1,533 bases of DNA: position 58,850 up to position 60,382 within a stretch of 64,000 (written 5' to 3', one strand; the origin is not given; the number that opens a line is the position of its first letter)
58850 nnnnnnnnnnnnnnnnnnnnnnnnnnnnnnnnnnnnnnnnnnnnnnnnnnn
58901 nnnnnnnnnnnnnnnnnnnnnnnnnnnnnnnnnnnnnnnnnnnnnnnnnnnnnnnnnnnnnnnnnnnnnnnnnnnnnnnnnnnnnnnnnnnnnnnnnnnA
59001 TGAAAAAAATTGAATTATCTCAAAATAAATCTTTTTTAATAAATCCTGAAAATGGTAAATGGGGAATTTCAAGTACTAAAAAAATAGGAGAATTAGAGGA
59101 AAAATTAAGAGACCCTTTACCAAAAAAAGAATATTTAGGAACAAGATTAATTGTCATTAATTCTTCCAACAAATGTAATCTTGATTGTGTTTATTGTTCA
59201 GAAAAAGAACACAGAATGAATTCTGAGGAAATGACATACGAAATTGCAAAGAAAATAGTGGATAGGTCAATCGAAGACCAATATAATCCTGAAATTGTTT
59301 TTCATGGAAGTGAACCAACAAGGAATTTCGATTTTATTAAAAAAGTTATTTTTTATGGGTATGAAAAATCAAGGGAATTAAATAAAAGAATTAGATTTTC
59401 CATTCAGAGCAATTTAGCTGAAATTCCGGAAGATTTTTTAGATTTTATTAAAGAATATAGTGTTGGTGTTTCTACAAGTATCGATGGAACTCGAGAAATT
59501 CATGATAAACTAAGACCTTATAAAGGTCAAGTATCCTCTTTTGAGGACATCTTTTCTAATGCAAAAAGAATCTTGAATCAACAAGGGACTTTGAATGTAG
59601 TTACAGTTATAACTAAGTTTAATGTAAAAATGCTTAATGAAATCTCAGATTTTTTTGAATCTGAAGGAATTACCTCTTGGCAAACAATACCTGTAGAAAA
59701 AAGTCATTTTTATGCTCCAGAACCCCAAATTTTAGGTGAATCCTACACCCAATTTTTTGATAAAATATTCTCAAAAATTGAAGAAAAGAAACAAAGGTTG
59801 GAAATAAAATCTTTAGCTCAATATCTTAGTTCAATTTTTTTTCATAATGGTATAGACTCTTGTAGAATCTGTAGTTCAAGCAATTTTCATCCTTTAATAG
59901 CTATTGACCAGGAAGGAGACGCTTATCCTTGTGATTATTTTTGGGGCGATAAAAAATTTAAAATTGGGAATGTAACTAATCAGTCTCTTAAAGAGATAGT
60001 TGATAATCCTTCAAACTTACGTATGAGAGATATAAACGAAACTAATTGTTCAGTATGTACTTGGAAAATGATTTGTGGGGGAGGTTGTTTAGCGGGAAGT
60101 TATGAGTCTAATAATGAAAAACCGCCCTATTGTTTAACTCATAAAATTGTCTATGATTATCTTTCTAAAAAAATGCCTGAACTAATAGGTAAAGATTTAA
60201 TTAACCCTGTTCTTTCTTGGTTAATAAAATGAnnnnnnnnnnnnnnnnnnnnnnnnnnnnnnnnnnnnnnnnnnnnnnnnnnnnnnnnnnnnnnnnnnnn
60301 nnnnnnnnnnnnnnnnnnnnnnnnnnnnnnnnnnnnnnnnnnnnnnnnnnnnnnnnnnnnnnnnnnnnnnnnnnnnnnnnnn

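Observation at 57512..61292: Compact radical-SAM/SPASM peptide-maturation operon (RiPP-like or peptide-cofactor-like) in a reduced archaeal genome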

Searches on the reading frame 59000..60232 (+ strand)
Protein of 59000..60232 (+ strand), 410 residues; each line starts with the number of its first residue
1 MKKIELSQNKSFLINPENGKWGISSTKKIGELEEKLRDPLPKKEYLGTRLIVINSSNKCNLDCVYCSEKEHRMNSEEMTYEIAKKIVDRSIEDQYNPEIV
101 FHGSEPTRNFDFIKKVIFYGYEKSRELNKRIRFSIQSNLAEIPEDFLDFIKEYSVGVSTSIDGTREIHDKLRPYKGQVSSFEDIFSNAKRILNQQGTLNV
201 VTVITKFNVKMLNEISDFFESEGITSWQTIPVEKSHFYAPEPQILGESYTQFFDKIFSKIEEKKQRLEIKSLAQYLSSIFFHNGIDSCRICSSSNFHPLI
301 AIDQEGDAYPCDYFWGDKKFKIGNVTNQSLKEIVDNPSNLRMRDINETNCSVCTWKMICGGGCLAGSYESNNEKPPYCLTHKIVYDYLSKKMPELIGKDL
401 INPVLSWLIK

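Call 3: search_protein_families(library=pfam, proteins=[window:59000-60232:+], max_evalue=0.1)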
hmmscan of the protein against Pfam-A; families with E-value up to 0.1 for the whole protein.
window:59000-60232:+ (410 aa): 4 families
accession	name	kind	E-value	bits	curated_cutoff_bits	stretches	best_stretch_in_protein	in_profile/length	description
PF04055.27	Radical_SAM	-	3.1e-16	60.4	29.5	1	53-218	1-165/166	Radical SAM superfamily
PF13186.11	SPASM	-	8.4e-09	36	21.5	1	300-353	8-66/67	Iron-sulfur cluster-binding domain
PF13353.11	Fer4_12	-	6.1e-05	23.8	22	1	47-159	5-115/137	4Fe-4S single cluster domain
PF25234.1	Periphilin_C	-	0.014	16.2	27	1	122-153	46-77/84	Periphilin C-terminal domain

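Call 4: search_protein_families(library=ncbifam, proteins=[window:59000-60232:+], max_evalue=0.1)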
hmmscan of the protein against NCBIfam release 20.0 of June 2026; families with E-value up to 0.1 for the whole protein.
window:59000-60232:+ (410 aa): 75 families (the best 25 are shown)
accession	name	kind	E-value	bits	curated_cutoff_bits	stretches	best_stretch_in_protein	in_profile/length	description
TIGR03942.1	sulfatase_rSAM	equivalog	3.2e-49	167.9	349.45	1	51-395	3-360/363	anaerobic sulfatase maturase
NF047865.1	rSAM_PapB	equivalog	1.5e-47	162.5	340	1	56-371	10-324/330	PapB family radical SAM/SPASM ranthipeptide maturase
NF041298.1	rSAM_mat_DynA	equivalog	1.8e-46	158.7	450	1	52-393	4-354/356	dynobactin maturation radical SAM/SPASM protein DynA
NF040492.1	not_ScfB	exception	1.7e-41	142.6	855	1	49-378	95-431/450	ScfB-related radical SAM/SPASM orphan maturase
TIGR03978.1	rSAM_paired_1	equivalog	2.3e-41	142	370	1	45-392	79-451/466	His-Xaa-Ser system radical SAM maturase HxsB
TIGR03974.1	rSAM_six_Cys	equivalog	5.5e-41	140.9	425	1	51-372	99-425/451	thioether cross-link-forming SCIFF peptide maturase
TIGR04163.1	rSAM_cobopep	equivalog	4.4e-36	124.5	375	1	46-379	61-406/428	peptide-modifying radical SAM enzyme CbpB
TIGR04064.1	rSAM_nif11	equivalog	1.1e-35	123.3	518.7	1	22-365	52-402/459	nif11-like peptide radical SAM maturase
TIGR03906.1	quino_hemo_SAM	equivalog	2.8e-34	118.6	453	1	49-371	94-422/467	quinohemoprotein amine dehydrogenase maturation protein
NF010321.0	PRK13758.1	equivalog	7.4e-33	114.2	441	1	50-390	6-360/370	anaerobic sulfatase-maturase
TIGR04083.1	rSAM_pep_methan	hypoth_equivalog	3.6e-30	105.1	300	1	56-393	7-344/376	TIGR04083 family peptide-modifying radical SAM enzyme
NF041300.1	rSAM_mat_DarW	exception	4.3e-28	98.3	650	1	49-364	41-367/415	radical SAM/SPASM peptide maturase DarW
NF041707.1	rSAM_YhhB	equivalog_domain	5.6e-28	97.9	445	1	52-390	5-363/369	cyclophane-forming radical SAM/SPASM peptide maturase YhhB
NF038005.1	rSAM_mat_DarE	equivalog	4.4e-27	94.9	650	1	50-364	75-401/432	darobactin maturation radical SAM/SPASM protein DarE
TIGR04261.1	rSAM_GlyRichRpt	subfamily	2.3e-25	89.4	310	1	53-369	1-333/363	cyclophane-forming radical SAM/SPASM peptide maturase GrrM/OscB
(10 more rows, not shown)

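Call 6: find_encoding_contigs(protein=window:59000-60232:+, flank=10000, max_places=10)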
Protein window:59000-60232:+ (410 aa): no gene with exactly this product is on record in the collection.

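Call 8: find_homologous_proteins(query=window:59000-60232:+, max_evalue=1e-10)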
Query window:59000-60232:+ (410 aa): 43 proteins with E <= 1e-10 among 3289 candidates.
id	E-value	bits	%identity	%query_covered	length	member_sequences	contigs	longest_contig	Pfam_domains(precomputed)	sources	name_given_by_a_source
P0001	4.3e-278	940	100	100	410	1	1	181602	PF13186.12,PF04055.28,PF13353.12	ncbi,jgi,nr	ncbi:radical SAM protein [Patescibacteria group bacterium]|nr:radical SAM protein [Patescibacteria g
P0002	1.3e-179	615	65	100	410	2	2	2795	PF13186.12,PF04055.28,PF13353.12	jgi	-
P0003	6.1e-172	590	60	100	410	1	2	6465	PF13186.12,PF04055.28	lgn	-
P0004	3.1e-158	545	56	100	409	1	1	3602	PF13186.12,PF04055.28,PF13353.12,PF12345.14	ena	-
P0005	4.2e-156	538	56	100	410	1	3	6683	PF13186.12,PF04055.28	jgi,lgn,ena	jgi:uncharacterized protein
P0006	2.0e-137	477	50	100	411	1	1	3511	PF13186.12,PF04055.28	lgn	-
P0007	3.5e-116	407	45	100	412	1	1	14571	PF13186.12,PF04055.28,PF13353.12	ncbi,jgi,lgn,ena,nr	ncbi:MAG: radical SAM protein [Nanoarchaeota archaeon]|nr:radical SAM protein [Nanoarchaeota archaeo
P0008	9.4e-112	392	45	97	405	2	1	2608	PF13186.12,PF04055.28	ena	-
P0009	1.9e-104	368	43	96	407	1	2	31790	PF13186.12,PF04055.28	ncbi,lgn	-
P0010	1.0e-101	359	42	98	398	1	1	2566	PF13186.12,PF04055.28,PF13353.12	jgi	-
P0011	2.9e-101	357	41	100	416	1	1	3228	PF13186.12,PF04055.28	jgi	-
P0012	3.6e-99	351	41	97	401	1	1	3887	PF13186.12,PF04055.28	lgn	-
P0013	1.1e-98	349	41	96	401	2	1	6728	PF13186.12,PF04055.28,PF13353.12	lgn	-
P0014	7.6e-97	343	39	97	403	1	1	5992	PF13186.12,PF04055.28,PF13353.12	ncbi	-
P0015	4.8e-96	340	40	98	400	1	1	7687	PF13186.12,PF04055.28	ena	-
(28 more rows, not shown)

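Call 11: find_encoding_contigs(protein=P0001, flank=3000, max_places=3)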
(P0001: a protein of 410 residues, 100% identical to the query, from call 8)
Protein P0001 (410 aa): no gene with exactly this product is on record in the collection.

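Call 13: find_related_loci(query=A1, collection=genome_contigs, flank=6000)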
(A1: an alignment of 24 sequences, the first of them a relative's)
Query A1 (410 aa) in genome_contigs; peptide patterns used: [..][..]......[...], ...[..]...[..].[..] (x = any residue, [..] = any of these).
235 stretches matched a pattern; 190 encode a relative of the query (tblastn E <= 1e-3); the best 80 are kept; 80 distinct loci.
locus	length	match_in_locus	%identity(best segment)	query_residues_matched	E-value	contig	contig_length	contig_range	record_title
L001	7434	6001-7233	45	1-408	7e-119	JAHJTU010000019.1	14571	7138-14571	MAG: Nanoarchaeota archaeon isolate OS_PC_MetaG.mb.68 OS_PC_MetaG.mb.68_k141_108143, whole genome shotgun sequence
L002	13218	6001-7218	42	3-405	2e-107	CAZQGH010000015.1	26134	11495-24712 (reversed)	MAG TPA_asm: Candidatus Woesearchaeota archaeon isolate SRP141376_co1_236 genome assembly, contig: NODE_4207_length_2613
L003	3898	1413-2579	37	12-401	7e-95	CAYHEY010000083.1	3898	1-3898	MAG TPA_asm: Candidatus Woesearchaeota archaeon isolate ERP119705_co12_128 genome assembly, contig: NODE_33658_length_38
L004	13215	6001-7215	36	3-405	4e-79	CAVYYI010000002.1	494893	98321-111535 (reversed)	MAG: uncultured Phycisphaerales bacterium isolate MFD02979.bin.2.56 genome assembly, contig: contig_49905, whole genome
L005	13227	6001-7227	35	3-405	2e-73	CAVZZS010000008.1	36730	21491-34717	MAG: uncultured Nanoarchaeota archaeon isolate MFD01689.bin.2.81 genome assembly, contig: contig_63329, whole genome sho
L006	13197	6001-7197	34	12-405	5e-72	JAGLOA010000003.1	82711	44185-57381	MAG: Candidatus Pacearchaeota archaeon isolate RS_7_11 ROV157_7.bin.11.fa_3, whole genome shotgun sequence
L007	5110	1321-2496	35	12-406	1e-68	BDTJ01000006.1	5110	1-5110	Archaeon BMS3Abin17 DNA, contig: NODE_54, whole genome shotgun sequence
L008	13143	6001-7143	33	12-395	7e-62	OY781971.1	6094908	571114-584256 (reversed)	MAG: uncultured Draconibacterium sp. isolate 4b4401df-a607-4228-8dea-8fc876f44265 genome assembly, chromosome: 1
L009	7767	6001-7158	29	13-372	3e-38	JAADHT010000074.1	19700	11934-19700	MAG: Kiritimatiellota bacterium isolate M_MetaBat.202 contig-127_8546, whole genome shotgun sequence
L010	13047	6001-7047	32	33-378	2e-36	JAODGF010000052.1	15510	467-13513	MAG: Methanosarcinales archaeon isolate Barite_M3_B26-AMOR_1a CH2_P1_17ROV21_contig_7161, whole genome shotgun sequence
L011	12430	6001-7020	31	50-378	5e-36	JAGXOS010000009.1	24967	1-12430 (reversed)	Methanomicrobia archaeon LH_S14 NODE_9_length_24967_cov_13.073338, whole genome shotgun sequence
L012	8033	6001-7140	27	1-378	5e-36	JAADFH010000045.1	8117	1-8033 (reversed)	MAG: Methanobacteriota archaeon isolate M_MaxBin.010 contig-127_30610, whole genome shotgun sequence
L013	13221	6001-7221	28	14-394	3e-35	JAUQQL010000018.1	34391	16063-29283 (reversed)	MAG: Thermodesulfobacteriota bacterium isolate SRBZ-1.bins.32.201808 NODE_495_length_34391_cov_1.670091, whole genome sh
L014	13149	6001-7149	30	14-387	1e-35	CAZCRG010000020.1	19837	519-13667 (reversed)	MAG TPA_asm: Candidatus Hydrothermarchaeota archaeon isolate binchicken_co64_34 genome assembly, contig: NODE_1891_lengt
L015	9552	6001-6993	27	51-372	3e-35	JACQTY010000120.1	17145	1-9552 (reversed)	MAG: Chloroflexi bacterium isolate NC_groundwater_1423_Ag_S-0.65um_59_50 S_p65_S5_coassembly_k141_2271501, whole genome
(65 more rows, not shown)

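Call 20: find_related_loci(query=A1, collection=metagenome_contigs, flank=5000)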
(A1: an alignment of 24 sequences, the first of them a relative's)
Query A1 (410 aa) in metagenome_contigs; peptide patterns used: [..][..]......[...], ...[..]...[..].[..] (x = any residue, [..] = any of these).
314 stretches matched a pattern; 215 encode a relative of the query (tblastn E <= 1e-3); the best 80 are kept; 80 distinct loci.
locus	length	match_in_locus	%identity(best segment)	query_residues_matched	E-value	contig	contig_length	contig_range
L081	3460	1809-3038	64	1-410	0e+0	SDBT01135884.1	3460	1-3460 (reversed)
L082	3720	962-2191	56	1-410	2e-168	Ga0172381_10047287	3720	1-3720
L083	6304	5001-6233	45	1-408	4e-119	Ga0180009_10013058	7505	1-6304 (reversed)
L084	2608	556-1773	45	3-405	8e-121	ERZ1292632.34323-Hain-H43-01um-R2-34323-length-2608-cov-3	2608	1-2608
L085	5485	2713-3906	43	12-405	9e-109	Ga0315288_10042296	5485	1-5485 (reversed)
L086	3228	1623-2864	41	1-408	2e-108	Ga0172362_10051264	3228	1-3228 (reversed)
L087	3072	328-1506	40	12-405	4e-107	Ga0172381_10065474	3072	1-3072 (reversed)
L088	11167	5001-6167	40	5-395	2e-100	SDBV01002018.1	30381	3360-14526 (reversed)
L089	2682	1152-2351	39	1-401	6e-103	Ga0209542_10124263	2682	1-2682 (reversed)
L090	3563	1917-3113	40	5-405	2e-100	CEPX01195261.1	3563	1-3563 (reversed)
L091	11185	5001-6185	41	12-404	6e-98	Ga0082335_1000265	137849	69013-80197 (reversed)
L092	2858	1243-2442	39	9-405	6e-101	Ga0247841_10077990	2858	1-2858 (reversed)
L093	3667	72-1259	40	12-408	4e-98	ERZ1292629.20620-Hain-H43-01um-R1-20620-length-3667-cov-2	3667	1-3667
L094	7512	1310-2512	39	6-406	1e-94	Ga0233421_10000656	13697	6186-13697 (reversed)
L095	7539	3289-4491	39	6-406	1e-94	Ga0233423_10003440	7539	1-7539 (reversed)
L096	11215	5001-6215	35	3-405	3e-77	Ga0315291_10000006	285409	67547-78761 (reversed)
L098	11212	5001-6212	34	4-405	1e-75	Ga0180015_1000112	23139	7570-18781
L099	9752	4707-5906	32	12-407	8e-74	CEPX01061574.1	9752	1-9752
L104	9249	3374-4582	34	6-407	1e-66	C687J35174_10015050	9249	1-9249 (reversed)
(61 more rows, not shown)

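Call 26: search_solved_structures(query=window:59000-60232:+, max_evalue=0.001)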
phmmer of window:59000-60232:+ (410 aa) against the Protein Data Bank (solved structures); distinct sequences matched with E-value up to 0.001: 4.
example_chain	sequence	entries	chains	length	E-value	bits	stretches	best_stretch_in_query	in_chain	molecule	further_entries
5wgg_A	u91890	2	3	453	9e-33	117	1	49-371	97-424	Radical SAM domain protein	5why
4k37_A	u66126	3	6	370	1.4e-21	80.1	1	50-391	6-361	Anaerobic sulfatase-maturating enzyme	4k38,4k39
4k36_A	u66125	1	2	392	1.7e-21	79.9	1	50-391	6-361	Anaerobic sulfatase-maturating enzyme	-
9gm3_A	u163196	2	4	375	1.6e-08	37.1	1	52-372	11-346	ChlB radical SAM domain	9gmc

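Call 47: search_protein_families(library=pfam, proteins=[L001:5336-6004:+, L088:4328-5017:+, L091:4292-4987:+, L095:2619-3302:+], max_evalue=10)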
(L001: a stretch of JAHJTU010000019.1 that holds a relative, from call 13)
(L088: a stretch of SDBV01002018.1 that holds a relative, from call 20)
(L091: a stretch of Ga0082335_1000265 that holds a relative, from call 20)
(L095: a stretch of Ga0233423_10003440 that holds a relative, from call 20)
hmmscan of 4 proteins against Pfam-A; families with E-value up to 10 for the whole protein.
L001:5336-6004:+ (222 aa): 2 families
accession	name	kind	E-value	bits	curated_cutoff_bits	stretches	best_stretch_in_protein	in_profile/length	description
PF10026.15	DUF2268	-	0.014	15.3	23.6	1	71-153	7-85/195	Predicted Zn-dependent protease (DUF2268)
PF06114.19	Peptidase_M78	-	0.14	12.4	22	1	119-160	28-73/123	IrrE N-terminal-like domain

L088:4328-5017:+ (229 aa): 2 families
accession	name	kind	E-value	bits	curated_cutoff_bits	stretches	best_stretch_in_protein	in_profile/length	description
PF23830.1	DUF7200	-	0.01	16.7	27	1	12-62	37-80/89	Domain of unknown function (DUF7200)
PF06114.19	Peptidase_M78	-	0.039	14.2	22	1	119-188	30-98/123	IrrE N-terminal-like domain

L091:4292-4987:+ (231 aa): 0 families

L095:2619-3302:+ (227 aa): 4 families
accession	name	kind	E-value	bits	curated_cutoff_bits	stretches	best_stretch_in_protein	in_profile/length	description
PF06114.19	Peptidase_M78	-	0.0011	19.3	22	1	114-201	26-111/123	IrrE N-terminal-like domain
PF04219.17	DUF413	-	0.03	14.7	25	1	42-89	32-78/90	Protein of unknown function, DUF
PF20573.4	DUF6782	-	0.076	12.7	27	1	65-145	20-101/241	Putative metallopeptidase family (DUF6782)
PF09768.15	Peptidase_M76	-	0.094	12.9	25.2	1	85-152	17-86/170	Peptidase M76 family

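Call 74: search_protein_families(library=pfam, proteins=[L005:5306-5986:+, L006:5139-5957:+, L099:4043-4666:+, L104:2659-3360:+, L004:7229-7987:-, L098:6219-6968:-, L006:5042-5254:+, L096:4578-4820:+, L005:5107-5292:+], max_evalue=0.01)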
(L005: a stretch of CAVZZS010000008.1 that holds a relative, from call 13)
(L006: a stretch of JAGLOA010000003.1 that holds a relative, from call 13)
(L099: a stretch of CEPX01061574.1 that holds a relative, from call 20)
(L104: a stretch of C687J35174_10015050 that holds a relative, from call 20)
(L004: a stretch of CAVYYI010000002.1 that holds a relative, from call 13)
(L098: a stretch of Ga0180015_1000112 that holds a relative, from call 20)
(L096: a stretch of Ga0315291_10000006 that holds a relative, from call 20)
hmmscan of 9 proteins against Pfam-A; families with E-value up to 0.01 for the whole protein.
L005:5306-5986:+ (226 aa): 0 families

L006:5139-5957:+ (272 aa): 1 family
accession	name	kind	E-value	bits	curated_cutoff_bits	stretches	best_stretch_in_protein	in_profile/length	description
PF18950.5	DUF5694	-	5.1e-05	24.2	27.5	1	200-269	98-172/185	Family of unknown function (DUF5694)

L099:4043-4666:+ (207 aa): 0 families

L104:2659-3360:+ (233 aa): 0 families

L004:7229-7987:- (252 aa): 0 families

L098:6219-6968:- (249 aa): 0 families

L006:5042-5254:+ (70 aa): 0 families

L096:4578-4820:+ (80 aa): 0 families

L005:5107-5292:+ (61 aa): 0 families
